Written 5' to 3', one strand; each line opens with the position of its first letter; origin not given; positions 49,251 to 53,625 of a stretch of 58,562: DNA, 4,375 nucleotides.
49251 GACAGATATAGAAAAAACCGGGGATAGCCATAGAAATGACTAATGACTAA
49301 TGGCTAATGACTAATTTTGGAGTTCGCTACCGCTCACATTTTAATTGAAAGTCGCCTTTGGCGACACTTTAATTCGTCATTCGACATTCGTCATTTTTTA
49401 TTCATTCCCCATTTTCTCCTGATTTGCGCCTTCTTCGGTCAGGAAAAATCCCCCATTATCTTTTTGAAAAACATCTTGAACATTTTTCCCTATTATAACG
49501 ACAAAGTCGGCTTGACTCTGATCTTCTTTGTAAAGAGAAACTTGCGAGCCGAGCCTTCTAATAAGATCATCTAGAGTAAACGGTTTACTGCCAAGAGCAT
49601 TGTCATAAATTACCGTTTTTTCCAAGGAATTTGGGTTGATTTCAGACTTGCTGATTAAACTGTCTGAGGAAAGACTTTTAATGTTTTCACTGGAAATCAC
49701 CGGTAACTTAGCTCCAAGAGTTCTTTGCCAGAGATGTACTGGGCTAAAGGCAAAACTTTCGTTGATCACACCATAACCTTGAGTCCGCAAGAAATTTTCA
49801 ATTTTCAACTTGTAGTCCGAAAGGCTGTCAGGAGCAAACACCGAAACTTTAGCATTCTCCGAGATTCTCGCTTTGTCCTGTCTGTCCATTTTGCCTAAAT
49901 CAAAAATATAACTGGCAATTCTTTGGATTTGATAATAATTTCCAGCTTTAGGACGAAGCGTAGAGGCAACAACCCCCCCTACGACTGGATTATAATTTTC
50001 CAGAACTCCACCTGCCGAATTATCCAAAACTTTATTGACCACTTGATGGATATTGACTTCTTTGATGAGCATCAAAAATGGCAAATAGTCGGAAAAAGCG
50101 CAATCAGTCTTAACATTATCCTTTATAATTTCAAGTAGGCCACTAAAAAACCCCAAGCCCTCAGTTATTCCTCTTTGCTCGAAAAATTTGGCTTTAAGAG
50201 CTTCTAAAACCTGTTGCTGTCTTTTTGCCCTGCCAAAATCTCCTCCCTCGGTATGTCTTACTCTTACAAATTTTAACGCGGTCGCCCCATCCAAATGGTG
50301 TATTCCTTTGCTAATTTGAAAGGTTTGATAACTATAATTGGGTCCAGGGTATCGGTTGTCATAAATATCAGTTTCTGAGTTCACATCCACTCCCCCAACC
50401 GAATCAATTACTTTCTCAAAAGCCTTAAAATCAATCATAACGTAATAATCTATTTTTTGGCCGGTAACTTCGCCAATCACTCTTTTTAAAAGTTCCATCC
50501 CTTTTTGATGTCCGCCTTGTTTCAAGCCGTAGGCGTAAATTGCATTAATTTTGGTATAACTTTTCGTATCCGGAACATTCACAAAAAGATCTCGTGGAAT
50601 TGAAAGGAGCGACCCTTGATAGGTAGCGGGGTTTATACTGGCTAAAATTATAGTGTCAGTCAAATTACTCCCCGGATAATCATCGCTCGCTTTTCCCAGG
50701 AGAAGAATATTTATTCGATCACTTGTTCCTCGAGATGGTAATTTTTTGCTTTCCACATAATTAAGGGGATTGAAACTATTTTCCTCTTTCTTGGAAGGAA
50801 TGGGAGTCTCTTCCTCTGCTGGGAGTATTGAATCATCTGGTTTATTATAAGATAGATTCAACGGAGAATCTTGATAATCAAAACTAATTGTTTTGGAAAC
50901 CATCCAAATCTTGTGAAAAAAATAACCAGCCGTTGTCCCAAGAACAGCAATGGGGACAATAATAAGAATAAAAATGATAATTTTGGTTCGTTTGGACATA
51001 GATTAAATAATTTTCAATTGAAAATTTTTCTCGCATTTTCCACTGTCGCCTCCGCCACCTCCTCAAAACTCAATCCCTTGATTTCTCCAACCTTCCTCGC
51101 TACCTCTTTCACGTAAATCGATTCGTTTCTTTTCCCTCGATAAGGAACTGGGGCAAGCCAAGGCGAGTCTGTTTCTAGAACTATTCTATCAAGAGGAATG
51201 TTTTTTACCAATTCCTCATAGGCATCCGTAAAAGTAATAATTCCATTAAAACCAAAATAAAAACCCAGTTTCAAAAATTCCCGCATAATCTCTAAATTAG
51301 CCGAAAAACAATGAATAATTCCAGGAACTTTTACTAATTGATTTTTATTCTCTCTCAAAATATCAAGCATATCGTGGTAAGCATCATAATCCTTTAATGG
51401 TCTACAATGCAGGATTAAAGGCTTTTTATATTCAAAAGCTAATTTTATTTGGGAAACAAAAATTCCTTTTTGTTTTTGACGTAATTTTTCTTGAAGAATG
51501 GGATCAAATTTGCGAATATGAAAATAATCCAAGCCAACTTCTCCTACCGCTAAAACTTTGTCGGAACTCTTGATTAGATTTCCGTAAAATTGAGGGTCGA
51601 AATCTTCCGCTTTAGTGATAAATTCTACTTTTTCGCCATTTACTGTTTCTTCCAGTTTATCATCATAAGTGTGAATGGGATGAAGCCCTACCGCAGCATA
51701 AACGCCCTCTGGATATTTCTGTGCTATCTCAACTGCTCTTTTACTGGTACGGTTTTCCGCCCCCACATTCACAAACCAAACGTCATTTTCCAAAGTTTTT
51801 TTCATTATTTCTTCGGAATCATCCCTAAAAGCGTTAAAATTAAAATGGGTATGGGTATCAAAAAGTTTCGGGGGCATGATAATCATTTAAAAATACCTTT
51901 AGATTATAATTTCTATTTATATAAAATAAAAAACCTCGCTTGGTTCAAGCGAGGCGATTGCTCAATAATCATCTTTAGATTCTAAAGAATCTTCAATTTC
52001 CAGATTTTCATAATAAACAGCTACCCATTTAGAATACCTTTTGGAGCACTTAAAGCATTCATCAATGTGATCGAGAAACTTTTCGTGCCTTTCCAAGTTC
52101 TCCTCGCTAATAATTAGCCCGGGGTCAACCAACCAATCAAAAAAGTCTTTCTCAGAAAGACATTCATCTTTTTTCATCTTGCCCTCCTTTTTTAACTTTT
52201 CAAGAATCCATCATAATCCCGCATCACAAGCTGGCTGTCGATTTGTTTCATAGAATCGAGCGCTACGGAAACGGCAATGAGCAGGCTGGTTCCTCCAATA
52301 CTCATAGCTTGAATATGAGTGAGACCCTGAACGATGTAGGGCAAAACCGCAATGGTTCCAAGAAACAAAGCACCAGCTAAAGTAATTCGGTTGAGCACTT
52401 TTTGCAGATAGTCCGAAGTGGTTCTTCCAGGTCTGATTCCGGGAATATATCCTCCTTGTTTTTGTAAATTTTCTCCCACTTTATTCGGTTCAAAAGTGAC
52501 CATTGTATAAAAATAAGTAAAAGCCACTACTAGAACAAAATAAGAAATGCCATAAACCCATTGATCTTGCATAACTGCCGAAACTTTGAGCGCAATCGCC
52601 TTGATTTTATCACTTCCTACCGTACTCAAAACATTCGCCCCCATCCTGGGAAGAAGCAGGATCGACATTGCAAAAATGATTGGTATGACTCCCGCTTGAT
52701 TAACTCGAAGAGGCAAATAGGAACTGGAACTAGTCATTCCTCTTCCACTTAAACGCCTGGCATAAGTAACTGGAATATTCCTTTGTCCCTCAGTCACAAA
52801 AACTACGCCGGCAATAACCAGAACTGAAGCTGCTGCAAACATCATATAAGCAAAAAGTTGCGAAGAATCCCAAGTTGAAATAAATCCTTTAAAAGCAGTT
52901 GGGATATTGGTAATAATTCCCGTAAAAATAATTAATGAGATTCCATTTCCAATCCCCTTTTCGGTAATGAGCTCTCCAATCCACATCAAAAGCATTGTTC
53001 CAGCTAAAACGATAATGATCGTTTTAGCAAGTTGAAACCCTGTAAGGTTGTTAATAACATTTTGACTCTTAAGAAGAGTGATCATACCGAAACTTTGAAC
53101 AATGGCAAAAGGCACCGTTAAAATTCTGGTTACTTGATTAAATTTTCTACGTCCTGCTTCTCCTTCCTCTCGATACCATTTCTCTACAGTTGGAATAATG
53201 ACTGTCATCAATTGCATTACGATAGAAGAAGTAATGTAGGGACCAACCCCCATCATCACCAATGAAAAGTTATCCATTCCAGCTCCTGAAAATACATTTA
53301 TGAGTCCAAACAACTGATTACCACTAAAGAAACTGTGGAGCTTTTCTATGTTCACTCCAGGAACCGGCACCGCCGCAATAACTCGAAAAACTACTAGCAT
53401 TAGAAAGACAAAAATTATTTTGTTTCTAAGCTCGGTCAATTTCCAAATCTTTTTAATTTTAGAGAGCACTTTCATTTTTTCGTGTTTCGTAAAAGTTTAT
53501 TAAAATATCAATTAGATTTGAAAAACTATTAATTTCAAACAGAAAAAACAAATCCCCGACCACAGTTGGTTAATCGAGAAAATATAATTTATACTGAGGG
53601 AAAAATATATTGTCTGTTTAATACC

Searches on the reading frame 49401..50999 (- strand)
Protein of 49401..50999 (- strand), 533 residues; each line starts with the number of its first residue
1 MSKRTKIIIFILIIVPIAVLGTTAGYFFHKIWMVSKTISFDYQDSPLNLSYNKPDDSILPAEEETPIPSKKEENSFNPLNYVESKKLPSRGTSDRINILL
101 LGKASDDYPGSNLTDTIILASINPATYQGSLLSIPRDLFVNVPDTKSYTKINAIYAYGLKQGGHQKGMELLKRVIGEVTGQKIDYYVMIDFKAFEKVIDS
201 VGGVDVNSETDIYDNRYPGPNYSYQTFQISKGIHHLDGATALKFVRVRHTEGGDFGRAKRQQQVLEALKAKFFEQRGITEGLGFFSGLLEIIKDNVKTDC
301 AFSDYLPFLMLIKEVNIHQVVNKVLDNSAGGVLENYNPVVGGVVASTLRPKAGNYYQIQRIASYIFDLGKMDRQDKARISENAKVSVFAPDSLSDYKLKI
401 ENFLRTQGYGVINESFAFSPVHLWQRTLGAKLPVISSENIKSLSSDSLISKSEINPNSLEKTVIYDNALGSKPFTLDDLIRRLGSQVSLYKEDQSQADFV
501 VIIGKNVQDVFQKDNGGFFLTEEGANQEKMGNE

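Call 74: search_protein_families(library=pfam, proteins=[window:49401-50999:-], max_evalue=0.0001)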
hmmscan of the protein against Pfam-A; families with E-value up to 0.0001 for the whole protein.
window:49401-50999:- (533 aa): 1 family
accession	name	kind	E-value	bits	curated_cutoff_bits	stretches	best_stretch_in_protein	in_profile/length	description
PF03816.19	LytR_cpsA_psr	-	9.9e-44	149.6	24.6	1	114-271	2-147/150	LytR_cpsA_psr family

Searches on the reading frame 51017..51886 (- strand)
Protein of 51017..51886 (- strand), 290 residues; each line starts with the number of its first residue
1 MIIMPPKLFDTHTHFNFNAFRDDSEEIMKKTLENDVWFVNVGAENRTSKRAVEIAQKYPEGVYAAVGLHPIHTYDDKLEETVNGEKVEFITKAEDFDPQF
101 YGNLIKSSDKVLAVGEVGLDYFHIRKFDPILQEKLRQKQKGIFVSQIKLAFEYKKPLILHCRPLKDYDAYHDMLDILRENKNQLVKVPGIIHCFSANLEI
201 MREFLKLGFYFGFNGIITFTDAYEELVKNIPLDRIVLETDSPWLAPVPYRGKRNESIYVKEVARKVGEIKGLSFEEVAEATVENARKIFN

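Call 74: search_protein_families(library=pfam, proteins=[window:51017-51886:-], max_evalue=0.0001)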
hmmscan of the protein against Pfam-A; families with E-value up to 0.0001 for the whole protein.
window:51017-51886:- (290 aa): 1 family
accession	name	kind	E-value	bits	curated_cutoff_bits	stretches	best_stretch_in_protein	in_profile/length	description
PF01026.27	TatD_DNase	-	1.6e-72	244.4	27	1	9-290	1-253/253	TatD related DNase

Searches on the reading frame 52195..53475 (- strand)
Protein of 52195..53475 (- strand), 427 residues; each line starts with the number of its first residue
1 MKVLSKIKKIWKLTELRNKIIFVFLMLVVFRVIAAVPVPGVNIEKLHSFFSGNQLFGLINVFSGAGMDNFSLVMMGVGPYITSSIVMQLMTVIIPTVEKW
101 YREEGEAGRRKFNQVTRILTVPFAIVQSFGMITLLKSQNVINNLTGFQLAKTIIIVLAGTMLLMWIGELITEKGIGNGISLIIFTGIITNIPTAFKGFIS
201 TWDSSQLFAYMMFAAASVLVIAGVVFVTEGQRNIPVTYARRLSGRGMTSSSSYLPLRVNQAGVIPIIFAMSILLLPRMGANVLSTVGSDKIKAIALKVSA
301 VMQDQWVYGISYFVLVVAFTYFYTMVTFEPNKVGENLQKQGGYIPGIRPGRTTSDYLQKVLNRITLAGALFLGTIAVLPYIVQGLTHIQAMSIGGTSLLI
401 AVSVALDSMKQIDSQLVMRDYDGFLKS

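Call 74: search_protein_families(library=pfam, proteins=[window:52195-53475:-], max_evalue=0.0001)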
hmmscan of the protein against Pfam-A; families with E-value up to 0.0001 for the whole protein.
window:52195-53475:- (427 aa): 1 family
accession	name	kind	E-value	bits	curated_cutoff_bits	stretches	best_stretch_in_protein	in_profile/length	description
PF00344.25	SecY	-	4e-106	355.3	32.2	1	71-409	1-306/306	SecY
